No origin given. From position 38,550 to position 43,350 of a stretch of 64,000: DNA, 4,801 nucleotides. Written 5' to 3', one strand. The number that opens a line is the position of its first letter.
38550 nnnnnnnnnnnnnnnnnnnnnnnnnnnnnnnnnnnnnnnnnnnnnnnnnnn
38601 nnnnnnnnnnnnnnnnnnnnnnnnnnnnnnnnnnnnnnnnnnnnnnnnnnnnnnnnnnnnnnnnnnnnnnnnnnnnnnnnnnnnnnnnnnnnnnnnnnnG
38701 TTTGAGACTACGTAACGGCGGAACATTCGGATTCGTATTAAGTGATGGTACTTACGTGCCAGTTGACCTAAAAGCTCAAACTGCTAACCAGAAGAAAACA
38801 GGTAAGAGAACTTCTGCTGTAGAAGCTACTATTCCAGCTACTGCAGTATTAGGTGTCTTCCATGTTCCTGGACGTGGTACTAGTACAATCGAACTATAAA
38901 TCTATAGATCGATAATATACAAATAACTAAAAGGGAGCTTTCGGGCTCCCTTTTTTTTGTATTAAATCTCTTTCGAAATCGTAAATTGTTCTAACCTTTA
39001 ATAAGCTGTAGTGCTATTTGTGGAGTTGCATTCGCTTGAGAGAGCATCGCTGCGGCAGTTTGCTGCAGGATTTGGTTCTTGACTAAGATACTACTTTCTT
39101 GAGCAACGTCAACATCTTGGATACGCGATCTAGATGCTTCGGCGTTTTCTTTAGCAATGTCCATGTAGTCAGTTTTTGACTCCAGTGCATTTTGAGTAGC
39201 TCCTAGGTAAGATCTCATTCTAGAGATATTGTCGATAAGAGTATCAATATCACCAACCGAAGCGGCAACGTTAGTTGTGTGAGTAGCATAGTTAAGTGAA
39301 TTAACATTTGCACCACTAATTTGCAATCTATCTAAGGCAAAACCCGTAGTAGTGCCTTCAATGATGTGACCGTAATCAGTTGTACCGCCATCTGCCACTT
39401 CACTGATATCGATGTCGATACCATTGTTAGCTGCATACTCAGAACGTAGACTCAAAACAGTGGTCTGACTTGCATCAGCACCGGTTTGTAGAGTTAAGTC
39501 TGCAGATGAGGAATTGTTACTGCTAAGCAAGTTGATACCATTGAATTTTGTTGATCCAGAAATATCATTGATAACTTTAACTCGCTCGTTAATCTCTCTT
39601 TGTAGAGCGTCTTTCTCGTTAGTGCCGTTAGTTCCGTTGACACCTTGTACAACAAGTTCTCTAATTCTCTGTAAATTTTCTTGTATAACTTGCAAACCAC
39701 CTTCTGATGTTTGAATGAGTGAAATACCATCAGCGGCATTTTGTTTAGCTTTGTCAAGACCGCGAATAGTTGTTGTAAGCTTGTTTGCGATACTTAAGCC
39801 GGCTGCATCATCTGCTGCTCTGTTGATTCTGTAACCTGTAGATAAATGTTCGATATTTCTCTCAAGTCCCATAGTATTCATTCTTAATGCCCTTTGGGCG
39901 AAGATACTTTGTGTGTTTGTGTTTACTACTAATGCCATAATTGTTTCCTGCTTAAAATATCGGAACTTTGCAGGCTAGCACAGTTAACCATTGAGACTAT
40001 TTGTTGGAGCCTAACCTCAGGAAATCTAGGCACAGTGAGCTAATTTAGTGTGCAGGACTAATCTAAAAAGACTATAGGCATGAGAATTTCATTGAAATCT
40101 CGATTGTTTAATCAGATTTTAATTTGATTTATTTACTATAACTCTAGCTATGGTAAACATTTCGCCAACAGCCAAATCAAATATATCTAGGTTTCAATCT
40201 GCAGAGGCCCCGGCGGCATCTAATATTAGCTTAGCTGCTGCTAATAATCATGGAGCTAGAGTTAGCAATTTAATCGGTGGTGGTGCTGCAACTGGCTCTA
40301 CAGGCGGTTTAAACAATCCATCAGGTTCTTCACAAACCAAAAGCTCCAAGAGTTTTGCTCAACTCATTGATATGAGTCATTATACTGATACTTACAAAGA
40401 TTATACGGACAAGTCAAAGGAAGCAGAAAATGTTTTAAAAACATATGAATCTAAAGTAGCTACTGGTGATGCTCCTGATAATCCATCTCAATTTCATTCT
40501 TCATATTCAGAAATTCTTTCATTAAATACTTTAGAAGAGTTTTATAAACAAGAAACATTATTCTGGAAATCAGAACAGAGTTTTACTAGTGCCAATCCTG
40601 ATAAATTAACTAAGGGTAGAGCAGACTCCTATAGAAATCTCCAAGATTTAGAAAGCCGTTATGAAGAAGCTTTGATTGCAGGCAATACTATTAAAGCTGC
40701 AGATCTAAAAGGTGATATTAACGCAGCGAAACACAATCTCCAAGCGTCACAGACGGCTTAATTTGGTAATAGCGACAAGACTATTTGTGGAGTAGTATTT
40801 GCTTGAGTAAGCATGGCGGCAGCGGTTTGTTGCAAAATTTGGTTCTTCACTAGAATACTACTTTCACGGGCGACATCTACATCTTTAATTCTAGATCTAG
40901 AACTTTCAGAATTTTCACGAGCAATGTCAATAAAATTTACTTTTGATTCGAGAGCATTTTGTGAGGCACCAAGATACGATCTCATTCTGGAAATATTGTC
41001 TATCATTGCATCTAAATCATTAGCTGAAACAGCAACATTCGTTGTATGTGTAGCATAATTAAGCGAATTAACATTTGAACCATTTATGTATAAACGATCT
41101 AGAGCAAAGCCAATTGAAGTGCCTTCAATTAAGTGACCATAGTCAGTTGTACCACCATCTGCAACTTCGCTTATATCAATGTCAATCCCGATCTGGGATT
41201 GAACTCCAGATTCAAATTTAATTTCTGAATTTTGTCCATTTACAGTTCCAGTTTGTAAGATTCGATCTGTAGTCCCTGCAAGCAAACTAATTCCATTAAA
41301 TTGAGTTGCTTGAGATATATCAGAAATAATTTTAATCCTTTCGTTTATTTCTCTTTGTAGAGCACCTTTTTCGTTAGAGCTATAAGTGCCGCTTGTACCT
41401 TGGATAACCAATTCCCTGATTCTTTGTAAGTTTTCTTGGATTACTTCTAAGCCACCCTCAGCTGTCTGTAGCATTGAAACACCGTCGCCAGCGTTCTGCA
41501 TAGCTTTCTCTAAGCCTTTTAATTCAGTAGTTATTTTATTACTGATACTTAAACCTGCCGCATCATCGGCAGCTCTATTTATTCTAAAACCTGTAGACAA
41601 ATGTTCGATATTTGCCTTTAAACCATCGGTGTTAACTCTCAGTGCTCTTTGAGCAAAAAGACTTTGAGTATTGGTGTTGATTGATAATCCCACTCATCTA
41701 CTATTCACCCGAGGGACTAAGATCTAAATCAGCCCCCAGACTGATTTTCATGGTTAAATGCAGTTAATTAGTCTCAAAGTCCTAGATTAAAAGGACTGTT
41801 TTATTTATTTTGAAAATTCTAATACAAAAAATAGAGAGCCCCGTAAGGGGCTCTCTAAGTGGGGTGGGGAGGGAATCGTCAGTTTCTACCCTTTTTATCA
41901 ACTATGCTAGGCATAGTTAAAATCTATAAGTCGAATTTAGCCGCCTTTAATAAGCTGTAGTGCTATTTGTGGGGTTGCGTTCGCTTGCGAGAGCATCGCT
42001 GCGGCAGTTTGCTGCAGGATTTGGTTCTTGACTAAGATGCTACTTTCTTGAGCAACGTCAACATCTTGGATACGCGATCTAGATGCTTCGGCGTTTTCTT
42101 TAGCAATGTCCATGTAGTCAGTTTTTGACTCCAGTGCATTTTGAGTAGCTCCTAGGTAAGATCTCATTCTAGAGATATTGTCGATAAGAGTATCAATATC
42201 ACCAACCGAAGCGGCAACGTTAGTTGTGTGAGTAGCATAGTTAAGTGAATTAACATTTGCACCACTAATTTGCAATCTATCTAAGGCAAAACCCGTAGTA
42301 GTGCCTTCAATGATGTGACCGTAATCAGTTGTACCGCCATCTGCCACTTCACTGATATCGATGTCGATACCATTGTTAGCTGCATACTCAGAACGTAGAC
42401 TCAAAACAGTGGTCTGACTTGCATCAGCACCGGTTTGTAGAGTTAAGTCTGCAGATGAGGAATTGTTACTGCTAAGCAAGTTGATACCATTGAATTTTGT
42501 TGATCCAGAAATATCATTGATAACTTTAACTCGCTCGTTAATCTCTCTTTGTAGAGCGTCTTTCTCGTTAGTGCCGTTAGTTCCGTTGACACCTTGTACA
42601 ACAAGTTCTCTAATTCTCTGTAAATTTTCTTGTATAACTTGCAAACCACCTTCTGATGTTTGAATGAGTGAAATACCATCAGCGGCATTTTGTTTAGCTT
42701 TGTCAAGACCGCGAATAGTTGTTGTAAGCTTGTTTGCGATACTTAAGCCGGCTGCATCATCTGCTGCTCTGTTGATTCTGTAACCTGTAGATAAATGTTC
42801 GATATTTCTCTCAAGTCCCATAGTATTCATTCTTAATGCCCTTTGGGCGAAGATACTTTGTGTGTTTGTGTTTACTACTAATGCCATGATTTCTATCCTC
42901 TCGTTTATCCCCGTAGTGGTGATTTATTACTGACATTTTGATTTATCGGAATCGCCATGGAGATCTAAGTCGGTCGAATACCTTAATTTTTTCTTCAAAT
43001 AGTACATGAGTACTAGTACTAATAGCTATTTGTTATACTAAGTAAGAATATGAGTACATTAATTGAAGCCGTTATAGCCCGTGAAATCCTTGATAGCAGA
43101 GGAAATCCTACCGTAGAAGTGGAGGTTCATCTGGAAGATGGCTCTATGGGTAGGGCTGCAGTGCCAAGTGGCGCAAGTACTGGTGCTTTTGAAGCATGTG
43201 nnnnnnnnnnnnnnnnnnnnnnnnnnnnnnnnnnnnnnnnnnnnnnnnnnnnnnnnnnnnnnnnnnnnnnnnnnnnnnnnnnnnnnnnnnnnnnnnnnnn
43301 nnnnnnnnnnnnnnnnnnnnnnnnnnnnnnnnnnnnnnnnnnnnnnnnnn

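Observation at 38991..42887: Three-flagellin locus with two gene-converted identical copies and one divergent copy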

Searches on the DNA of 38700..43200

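Call 39: search_rna_families(source=window, start=38700, end=43200, threshold=evalue, max_evalue=5)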
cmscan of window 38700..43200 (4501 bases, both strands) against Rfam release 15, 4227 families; matches with E-value up to 5: 12.
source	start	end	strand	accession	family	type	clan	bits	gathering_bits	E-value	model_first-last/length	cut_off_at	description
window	38922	38990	-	RF02064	STnc370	Gene; sRNA;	-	37.6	54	0.0097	1-71/71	no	Enterobacterial sRNA STnc370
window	41826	41895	-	RF01489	sbrA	Gene; sRNA;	-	25.5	45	0.041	1-71/71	no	Listeria sRNA sbrA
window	41822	41859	+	RF01359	CRISPR-DR46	Gene; CRISPR;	-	22.3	50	4.6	1-38/38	no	CRISPR RNA direct repeat element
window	41820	41924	-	RF02502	Atu_C8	Gene; sRNA;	-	21.9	50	0.58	1-122/122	no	Rhizobiales sRNA Atu_C8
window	38917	38966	+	RF02907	patAB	Cis-reg; leader;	-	21.8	92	4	1-57/57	no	patAB leader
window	38904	39018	+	RF02082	STnc540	Gene; sRNA;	-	20.6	38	0.3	1-202/202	no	Enterobacterial sRNA STnc540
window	41819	41881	-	RF00519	suhB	Gene; sRNA;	CL00108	17.8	41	3.1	1-77/77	no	Makes More Granules Regulator RNA (mmgR)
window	39307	39411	-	RF03136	S10-Clostridia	Cis-reg; leader;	-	17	35.1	4.5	1-81/81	no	S10-Clostridia ribosomal protein leader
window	42256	42360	-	RF03136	S10-Clostridia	Cis-reg; leader;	-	17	35.1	4.5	1-81/81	no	S10-Clostridia ribosomal protein leader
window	38917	39002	+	RF01808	MicX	Gene; sRNA;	-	15.8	75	4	1-194/194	no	MicX Vibrio cholerae sRNA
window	38772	38959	+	RF01673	PhrS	Gene; sRNA;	-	14.6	37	1.9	1-212/212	no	PhrS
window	41827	41860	-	RF02616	SSRC8_2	Gene; sRNA;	-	12.9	72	2.7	1-281/281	no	Streptococcus sRNA 8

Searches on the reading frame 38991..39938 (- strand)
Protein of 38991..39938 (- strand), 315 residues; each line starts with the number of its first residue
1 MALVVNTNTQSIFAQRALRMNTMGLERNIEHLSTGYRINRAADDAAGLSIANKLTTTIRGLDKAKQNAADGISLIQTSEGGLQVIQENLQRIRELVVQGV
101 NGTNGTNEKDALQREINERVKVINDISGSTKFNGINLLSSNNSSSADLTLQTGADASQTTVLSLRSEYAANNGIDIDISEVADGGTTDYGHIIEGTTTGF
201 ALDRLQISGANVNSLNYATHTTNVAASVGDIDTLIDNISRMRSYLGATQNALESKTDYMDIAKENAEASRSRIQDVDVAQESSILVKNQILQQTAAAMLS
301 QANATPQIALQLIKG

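Call 6: search_protein_families(library=pfam, proteins=[window:38991-39938:-], max_evalue=0.01)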
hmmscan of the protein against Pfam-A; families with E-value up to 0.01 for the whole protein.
window:38991-39938:- (315 aa): 2 families
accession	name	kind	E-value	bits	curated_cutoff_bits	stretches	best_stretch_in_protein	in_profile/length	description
PF00669.25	Flagellin_N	-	3.4e-37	128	26.6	1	5-142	1-138/139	Bacterial flagellin N-terminal helical region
PF00700.27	Flagellin_C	-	1.1e-20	74.2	23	1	230-313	3-86/86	Bacterial flagellin C-terminal helical region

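Call 8: find_encoding_contigs(protein=window:38991-39938:-, flank=10000, max_places=10)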
Protein window:38991-39938:- (315 aa): no gene with exactly this product is on record in the collection.

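Call 9: search_protein_families(library=ncbifam, proteins=[window:38991-39938:-], max_evalue=0.01)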
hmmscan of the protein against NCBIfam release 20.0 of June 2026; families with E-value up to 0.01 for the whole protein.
window:38991-39938:- (315 aa): 28 families (the best 25 are shown)
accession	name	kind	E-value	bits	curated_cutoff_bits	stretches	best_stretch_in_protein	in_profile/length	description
NF005294.0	PRK06819.1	subfamily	2.8e-63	214.7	387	2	1-165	1-161/376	FliC/FljB family flagellin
NF009444.0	PRK12802.1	equivalog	6.1e-63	213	332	2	1-182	1-180/282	flagellin domain-containing protein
NF005953.0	PRK08026.1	subfamily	5.7e-60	204.4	619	2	1-165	1-161/548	FliC/FljB family flagellin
NF006467.0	PRK08869.1-2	subfamily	1.2e-58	199.1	443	2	1-161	1-158/400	flagellin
NF009448.0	PRK12806.1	equivalog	3.6e-56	190.9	531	2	1-190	1-189/475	flagellin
NF009446.0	PRK12804.1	subfamily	3.4e-55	187.6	352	1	5-313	3-300/301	flagellin Hag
NF006466.0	PRK08869.1-1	subfamily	5.4e-55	187.5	426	2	1-172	1-169/377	flagellin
NF006469.0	PRK08869.1-4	equivalog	4.1e-52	177.8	627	2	1-168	1-168/377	flagellin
NF006468.0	PRK08869.1-3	subfamily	4.8e-52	177.3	436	2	1-167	1-164/378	polar flagellin E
NF038071.1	lat_flg_LafA_2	exception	3.3e-49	167.8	365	1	1-313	1-283/284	lateral flagellin LafA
NF006470.0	PRK08869.1-5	equivalog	1.1e-47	163.1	423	2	3-170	2-166/388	flagellin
NF009449.0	PRK12807.1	subfamily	4.8e-45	154.3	347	1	5-313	3-286/287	flagellin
NF009445.0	PRK12803.1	equivalog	9.5e-42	143.4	450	2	4-146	2-143/335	flagellin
NF009450.0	PRK12808.1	equivalog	9.9e-39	134.2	476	2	5-179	3-174/476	flagellin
NF009447.0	PRK12805.1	equivalog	3.4e-35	122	404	1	4-314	2-286/287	FliC/FljB family flagellin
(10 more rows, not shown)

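Call 10: find_related_loci(query=window:38991-39938:-, collection=genome_contigs, flank=10000)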
Query window:38991-39938:- (315 aa) in genome_contigs; peptide patterns used: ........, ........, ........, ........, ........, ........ (x = any residue, [..] = any of these).
250 stretches matched a pattern; 21 encode a relative of the query (tblastn E <= 1e-3); 21 distinct loci.
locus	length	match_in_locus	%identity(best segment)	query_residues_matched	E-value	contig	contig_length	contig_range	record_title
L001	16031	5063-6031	63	1-306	3e-126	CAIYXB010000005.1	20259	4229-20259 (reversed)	uncultured bacterium isolate Loclat_bin-07551 genome assembly, contig: bin-07551:005/256, whole genome shotgun sequence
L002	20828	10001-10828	37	1-313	2e-45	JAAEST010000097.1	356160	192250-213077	MAG: Oligoflexia bacterium isolate Ust_19 UstG_CONTIG4456683, whole genome shotgun sequence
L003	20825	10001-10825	35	1-313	3e-44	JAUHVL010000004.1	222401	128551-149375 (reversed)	MAG: bacterium isolate 1_bin.12 NODE_52_length_222401_cov_1.549587, whole genome shotgun sequence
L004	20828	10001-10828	35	1-313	1e-38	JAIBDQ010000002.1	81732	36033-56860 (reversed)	MAG: Halobacteriovorax sp. isolate bin.43 k141_1994768_length_81732_cov_50.0394, whole genome shotgun sequence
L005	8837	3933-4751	34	1-313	3e-38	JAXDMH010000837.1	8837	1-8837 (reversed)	MAG: Myxococcales bacterium isolate BP_637 scaffold_4201019, whole genome shotgun sequence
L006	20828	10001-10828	35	1-313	6e-38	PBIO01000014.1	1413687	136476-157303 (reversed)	MAG: Halobacteriovorax sp. isolate SP2999 165880, whole genome shotgun sequence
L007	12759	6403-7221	34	1-313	3e-37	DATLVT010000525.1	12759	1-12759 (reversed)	MAG TPA_asm: Polyangia bacterium isolate SMAG_U13199 k141_546582, whole genome shotgun sequence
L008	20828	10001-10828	36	1-313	1e-43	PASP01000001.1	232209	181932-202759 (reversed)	MAG: Halobacteriovoraceae bacterium isolate SAT179 80494, whole genome shotgun sequence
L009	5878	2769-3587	34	1-313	2e-36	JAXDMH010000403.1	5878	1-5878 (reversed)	MAG: Myxococcales bacterium isolate BP_637 scaffold_3928205, whole genome shotgun sequence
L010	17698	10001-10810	32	1-314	2e-36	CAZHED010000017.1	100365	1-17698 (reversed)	MAG TPA_asm: uncultured Polyangiaceae bacterium isolate binchicken_co54_265 genome assembly, contig: NODE_258_length_100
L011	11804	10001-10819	34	1-313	7e-36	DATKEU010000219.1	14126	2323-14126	MAG TPA_asm: Polyangia bacterium isolate SMAG_U14507 k141_1992319, whole genome shotgun sequence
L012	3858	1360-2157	30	1-313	2e-32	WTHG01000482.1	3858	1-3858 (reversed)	MAG: Verrucomicrobiales bacterium isolate PL34863bin_20 NODE_20079_length_3858_cov_7.205890, whole genome shotgun sequen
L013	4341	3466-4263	29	3-313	7e-32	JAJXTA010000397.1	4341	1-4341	MAG: bacterium isolate BP4.bin29 NODE_32867_length_4341_cov_1.058614, whole genome shotgun sequence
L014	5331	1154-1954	29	3-314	2e-30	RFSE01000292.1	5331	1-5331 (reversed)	MAG: Proteobacteria bacterium isolate WB4_2_1501 contig_100_291, whole genome shotgun sequence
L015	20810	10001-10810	30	3-315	4e-30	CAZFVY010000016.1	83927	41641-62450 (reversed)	MAG TPA_asm: uncultured Verrucomicrobiota bacterium isolate binchicken_co54_380 genome assembly, contig: NODE_385_length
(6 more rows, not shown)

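Call 20: list_cluster_members(proteins=[P0001, window:38991-39938:-, window:41937-42887:-, window:40758-41693:-, L022:4842-5789:-, L022:7788-8738:-, L026:1463-2413:-])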
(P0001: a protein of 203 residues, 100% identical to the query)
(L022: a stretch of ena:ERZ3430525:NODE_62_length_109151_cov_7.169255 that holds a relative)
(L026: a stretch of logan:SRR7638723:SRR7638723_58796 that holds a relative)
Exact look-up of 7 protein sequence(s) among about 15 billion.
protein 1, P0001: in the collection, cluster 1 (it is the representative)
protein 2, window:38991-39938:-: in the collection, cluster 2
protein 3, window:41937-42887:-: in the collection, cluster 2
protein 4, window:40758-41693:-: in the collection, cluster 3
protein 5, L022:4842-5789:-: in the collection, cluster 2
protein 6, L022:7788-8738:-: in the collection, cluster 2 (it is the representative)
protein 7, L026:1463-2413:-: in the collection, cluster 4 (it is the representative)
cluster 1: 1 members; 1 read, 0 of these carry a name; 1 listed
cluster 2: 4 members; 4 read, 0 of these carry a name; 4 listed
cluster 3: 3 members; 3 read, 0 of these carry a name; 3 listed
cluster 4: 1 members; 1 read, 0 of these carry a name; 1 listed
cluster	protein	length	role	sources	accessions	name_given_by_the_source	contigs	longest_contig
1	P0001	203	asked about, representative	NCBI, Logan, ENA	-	-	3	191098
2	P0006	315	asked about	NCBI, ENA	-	-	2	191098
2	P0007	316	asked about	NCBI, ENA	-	-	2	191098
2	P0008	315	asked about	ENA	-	-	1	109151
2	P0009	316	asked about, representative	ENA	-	-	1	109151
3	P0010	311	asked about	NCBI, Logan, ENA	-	-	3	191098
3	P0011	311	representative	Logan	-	-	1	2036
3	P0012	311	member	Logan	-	-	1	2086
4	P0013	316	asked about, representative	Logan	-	-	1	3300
